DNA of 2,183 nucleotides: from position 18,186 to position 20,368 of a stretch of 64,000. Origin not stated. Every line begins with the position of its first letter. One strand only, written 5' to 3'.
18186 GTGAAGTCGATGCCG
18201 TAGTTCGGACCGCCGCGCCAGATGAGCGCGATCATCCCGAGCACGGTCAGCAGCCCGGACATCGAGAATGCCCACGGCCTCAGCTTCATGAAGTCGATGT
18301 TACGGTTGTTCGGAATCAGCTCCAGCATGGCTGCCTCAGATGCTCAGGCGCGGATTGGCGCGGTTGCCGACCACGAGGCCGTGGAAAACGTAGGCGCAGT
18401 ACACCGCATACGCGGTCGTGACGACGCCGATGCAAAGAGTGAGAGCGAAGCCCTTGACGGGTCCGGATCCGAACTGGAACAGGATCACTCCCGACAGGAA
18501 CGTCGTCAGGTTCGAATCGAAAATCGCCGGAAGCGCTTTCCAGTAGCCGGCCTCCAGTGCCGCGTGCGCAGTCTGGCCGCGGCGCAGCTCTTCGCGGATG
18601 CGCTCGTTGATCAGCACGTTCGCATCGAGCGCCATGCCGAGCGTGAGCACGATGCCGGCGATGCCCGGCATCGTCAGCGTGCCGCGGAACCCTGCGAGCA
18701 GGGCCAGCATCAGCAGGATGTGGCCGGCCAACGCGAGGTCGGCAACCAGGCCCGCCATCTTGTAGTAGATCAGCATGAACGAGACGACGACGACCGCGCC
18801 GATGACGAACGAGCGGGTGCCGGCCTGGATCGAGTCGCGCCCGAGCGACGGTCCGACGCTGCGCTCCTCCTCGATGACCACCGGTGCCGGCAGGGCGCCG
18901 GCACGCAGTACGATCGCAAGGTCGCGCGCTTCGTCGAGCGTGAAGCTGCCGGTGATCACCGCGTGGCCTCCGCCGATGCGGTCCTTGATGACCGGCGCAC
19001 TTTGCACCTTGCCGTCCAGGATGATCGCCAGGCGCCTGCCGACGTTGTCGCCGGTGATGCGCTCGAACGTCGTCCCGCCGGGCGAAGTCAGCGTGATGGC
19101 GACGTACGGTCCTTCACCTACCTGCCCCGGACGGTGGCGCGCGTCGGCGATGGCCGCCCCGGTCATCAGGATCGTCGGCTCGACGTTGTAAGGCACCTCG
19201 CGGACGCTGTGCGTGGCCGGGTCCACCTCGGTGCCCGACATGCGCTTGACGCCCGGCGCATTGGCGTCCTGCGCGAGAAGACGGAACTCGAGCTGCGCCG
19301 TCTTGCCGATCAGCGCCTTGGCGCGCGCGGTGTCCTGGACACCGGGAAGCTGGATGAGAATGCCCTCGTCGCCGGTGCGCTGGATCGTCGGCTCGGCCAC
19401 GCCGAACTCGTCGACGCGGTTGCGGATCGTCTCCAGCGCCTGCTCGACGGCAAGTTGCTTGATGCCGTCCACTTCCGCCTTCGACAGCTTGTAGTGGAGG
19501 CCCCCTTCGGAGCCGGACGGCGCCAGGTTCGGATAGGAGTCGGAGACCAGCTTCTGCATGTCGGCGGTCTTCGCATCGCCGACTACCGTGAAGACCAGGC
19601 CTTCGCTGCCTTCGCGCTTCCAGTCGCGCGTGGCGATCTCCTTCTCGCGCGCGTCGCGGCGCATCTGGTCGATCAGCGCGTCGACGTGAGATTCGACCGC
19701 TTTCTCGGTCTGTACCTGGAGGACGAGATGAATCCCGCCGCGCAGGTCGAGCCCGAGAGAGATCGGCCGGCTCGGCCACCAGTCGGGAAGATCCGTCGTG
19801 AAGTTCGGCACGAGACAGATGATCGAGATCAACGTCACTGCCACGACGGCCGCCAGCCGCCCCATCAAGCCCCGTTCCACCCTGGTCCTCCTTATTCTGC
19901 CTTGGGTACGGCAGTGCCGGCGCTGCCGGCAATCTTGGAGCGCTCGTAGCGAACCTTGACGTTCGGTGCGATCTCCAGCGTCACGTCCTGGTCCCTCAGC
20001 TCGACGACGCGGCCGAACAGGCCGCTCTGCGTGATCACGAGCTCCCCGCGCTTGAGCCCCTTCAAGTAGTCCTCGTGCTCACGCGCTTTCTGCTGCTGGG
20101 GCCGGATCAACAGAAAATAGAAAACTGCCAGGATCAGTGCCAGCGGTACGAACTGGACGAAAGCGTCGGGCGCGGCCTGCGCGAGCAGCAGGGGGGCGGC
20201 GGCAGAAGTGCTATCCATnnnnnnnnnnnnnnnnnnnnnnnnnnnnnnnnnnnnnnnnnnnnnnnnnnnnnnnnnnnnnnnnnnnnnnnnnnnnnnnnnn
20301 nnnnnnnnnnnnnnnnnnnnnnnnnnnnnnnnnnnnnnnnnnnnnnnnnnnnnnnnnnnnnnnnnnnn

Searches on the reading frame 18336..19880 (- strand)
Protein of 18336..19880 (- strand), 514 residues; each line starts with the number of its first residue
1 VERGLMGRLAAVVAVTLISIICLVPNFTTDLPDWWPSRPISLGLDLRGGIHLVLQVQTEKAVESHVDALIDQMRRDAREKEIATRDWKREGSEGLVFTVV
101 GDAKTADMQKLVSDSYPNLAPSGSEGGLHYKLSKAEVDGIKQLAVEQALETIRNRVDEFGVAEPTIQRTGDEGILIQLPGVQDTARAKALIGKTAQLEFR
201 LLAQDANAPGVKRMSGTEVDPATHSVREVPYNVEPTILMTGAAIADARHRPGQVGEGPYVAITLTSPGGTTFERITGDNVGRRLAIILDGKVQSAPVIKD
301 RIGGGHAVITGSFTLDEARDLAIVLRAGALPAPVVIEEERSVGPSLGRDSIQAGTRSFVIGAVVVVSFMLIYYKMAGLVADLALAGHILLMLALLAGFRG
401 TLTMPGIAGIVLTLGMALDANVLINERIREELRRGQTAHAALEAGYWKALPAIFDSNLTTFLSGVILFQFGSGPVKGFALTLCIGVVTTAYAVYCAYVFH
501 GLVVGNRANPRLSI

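Call 67: search_protein_families(library=pfam, proteins=[window:18336-19880:-], max_evalue=0.0001)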
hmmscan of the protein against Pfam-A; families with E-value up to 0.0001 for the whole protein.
window:18336-19880:- (514 aa): 5 families
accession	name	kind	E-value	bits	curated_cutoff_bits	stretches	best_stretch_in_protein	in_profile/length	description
PF22599.2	SecDF_P1_head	-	1.1e-34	119.2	27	1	228-332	10-114/114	SecDF, P1 head subdomain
PF21760.3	SecD_1st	-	6.9e-28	96.3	27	1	145-203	1-59/60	Protein translocase subunit SecDF, P1 domain, N-terminal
PF02355.23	SecD_SecF_C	-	8.7e-15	55.1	20.5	1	336-493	15-176/189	Protein export membrane protein SecD/SecF, C-terminal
PF07549.19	Sec_GG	-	2e-06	27.6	20.3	1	34-58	2-26/28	SecD/SecF GG Motif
PF03176.21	MMPL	-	7.1e-06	25.6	20.5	1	358-493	157-291/333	MMPL family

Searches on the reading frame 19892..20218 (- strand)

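Call 67: search_protein_families(library=pfam, proteins=[window:19892-20218:-], max_evalue=0.0001)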
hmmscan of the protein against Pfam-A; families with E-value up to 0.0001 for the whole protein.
window:19892-20218:- (108 aa): 1 family
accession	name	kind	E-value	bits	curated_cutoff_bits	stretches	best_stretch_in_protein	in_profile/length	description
PF02699.20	YajC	-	3.2e-26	91.5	28.2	1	22-97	2-77/78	Preprotein translocase subunit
